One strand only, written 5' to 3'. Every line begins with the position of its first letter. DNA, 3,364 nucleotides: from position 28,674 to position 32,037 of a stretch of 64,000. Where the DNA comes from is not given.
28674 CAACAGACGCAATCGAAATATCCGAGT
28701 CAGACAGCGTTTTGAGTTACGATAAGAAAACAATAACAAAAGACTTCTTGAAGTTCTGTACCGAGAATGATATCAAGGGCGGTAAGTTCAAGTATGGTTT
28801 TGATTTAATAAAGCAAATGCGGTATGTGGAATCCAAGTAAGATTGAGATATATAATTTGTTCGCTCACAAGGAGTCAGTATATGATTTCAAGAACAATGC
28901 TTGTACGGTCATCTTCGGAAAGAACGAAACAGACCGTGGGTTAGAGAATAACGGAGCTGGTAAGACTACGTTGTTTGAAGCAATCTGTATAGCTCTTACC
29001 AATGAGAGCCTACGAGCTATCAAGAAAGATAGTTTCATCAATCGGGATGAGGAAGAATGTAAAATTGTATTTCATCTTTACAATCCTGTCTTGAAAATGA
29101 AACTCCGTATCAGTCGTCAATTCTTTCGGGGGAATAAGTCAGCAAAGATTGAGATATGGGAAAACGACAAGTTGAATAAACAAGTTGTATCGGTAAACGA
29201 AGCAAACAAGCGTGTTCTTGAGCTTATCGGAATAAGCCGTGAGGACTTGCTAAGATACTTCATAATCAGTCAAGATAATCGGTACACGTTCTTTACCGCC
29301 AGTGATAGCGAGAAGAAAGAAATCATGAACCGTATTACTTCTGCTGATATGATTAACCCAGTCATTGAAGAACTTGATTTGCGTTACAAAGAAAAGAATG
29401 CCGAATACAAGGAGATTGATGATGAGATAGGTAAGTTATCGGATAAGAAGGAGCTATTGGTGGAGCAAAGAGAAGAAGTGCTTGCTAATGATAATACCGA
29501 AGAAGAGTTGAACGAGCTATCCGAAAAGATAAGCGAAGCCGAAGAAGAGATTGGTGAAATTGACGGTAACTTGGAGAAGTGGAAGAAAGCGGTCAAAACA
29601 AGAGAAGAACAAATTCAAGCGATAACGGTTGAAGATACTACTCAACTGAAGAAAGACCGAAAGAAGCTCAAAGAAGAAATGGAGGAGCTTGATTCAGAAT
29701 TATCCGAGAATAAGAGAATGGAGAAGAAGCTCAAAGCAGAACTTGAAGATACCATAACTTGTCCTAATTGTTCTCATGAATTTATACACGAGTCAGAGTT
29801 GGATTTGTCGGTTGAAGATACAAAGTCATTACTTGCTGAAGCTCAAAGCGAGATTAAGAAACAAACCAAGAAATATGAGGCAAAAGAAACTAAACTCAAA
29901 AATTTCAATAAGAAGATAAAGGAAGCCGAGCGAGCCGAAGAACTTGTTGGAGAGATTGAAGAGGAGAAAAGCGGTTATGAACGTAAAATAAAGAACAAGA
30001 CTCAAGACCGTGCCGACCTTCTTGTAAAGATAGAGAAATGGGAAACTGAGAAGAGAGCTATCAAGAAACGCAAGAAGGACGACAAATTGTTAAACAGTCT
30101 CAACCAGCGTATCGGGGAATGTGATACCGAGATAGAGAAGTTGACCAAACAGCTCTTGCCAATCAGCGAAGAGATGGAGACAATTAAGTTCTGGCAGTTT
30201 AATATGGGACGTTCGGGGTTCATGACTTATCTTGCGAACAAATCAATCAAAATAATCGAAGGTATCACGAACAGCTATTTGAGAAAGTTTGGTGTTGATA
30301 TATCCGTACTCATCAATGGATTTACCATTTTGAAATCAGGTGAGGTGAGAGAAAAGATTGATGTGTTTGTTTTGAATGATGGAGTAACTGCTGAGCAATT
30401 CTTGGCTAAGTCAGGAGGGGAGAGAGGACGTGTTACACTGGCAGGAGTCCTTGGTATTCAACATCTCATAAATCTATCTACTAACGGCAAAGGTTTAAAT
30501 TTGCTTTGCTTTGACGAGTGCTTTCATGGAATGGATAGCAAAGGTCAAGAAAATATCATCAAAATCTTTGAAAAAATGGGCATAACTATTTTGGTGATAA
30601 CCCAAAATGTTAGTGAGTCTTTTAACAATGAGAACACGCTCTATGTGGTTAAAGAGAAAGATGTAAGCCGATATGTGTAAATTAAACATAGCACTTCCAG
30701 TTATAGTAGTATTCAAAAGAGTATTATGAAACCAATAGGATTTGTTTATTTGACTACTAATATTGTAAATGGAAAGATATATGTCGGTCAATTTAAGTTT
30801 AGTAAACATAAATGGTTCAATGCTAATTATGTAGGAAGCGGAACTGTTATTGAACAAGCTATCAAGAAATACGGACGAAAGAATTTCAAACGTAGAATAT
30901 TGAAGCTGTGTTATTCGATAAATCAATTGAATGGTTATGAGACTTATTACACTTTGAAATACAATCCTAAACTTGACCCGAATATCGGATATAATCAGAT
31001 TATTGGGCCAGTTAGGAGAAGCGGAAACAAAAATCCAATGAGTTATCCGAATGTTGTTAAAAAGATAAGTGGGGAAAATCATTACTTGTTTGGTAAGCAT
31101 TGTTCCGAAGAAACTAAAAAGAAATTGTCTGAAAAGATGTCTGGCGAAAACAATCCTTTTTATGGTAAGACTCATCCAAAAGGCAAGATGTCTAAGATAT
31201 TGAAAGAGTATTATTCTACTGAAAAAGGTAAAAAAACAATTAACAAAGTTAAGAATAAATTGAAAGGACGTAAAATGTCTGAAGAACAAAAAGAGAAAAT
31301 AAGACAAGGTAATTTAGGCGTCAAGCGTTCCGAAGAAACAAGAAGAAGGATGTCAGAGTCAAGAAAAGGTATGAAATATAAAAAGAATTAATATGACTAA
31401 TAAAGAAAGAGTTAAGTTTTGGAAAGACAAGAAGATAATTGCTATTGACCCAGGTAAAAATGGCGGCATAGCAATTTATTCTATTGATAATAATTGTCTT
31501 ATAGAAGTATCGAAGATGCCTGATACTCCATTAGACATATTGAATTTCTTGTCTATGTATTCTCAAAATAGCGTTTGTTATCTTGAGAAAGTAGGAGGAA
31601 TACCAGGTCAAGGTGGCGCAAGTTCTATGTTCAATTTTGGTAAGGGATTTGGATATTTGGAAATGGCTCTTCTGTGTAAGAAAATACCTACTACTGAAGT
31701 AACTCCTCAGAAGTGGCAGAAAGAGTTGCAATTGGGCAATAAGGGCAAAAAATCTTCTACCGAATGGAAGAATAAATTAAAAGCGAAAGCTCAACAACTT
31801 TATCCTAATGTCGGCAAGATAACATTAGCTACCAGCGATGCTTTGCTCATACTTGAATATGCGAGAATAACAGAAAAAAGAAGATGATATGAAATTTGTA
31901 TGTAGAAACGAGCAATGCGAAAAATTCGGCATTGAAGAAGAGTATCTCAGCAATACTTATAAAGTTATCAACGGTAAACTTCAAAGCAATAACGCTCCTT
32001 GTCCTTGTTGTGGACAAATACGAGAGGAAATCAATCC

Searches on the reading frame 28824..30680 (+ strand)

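Call 25: search_protein_families(library=phrogs, proteins=[window:28824-30680:+], max_evalue=0.001)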
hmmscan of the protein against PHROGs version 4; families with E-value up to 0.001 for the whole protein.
window:28824-30680:+ (618 aa): 4 families
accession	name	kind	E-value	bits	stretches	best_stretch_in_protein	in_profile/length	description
phrog_77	-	DNA, RNA and nucleotide metabolism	3e-63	215.7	1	6-616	300-951/967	SbcC-like subunit of palindrome specific endonuclease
phrog_21388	-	DNA, RNA and nucleotide metabolism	1.2e-09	39.2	1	5-117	5-116/126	exonuclease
phrog_1499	-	unknown function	2e-09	38.2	1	6-305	7-264/427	-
phrog_167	-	tail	1.9e-05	23.6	1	180-444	75-313/1555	tail length tape measure protein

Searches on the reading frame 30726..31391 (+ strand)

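Call 62: search_protein_families(library=phrogs, proteins=[window:30726-31391:+], max_evalue=0.001)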
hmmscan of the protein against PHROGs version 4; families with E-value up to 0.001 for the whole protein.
window:30726-31391:+ (221 aa): 4 families
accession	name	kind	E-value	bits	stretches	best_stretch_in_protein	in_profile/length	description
phrog_314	-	DNA, RNA and nucleotide metabolism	1.3e-29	104.6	1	1-192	175-337/574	homing endonuclease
phrog_447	-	other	1e-09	39.4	1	4-78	26-112/148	NAD synthetase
phrog_7168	-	DNA, RNA and nucleotide metabolism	9.5e-09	36.1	1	5-179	2-161/284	homing endonuclease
phrog_19446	-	DNA, RNA and nucleotide metabolism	1.5e-07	32.2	1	5-208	2-144/254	homing endonuclease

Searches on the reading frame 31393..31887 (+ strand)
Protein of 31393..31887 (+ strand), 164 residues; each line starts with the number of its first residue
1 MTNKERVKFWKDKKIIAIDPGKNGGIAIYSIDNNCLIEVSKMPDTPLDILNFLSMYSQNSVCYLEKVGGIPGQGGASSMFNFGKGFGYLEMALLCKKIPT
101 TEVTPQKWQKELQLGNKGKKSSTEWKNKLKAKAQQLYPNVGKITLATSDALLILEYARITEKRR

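Call 62: search_protein_families(library=phrogs, proteins=[window:31393-31887:+], max_evalue=0.001)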
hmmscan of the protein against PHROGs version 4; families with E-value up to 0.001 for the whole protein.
window:31393-31887:+ (164 aa): 2 families
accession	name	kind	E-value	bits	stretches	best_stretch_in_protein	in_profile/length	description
phrog_1770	-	DNA, RNA and nucleotide metabolism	6.2e-30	105.3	1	13-161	4-151/158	Holliday junction resolvase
phrog_159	-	DNA, RNA and nucleotide metabolism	0.00012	22.1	0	72-124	163-216/330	RuvC-like Holliday junction resolvase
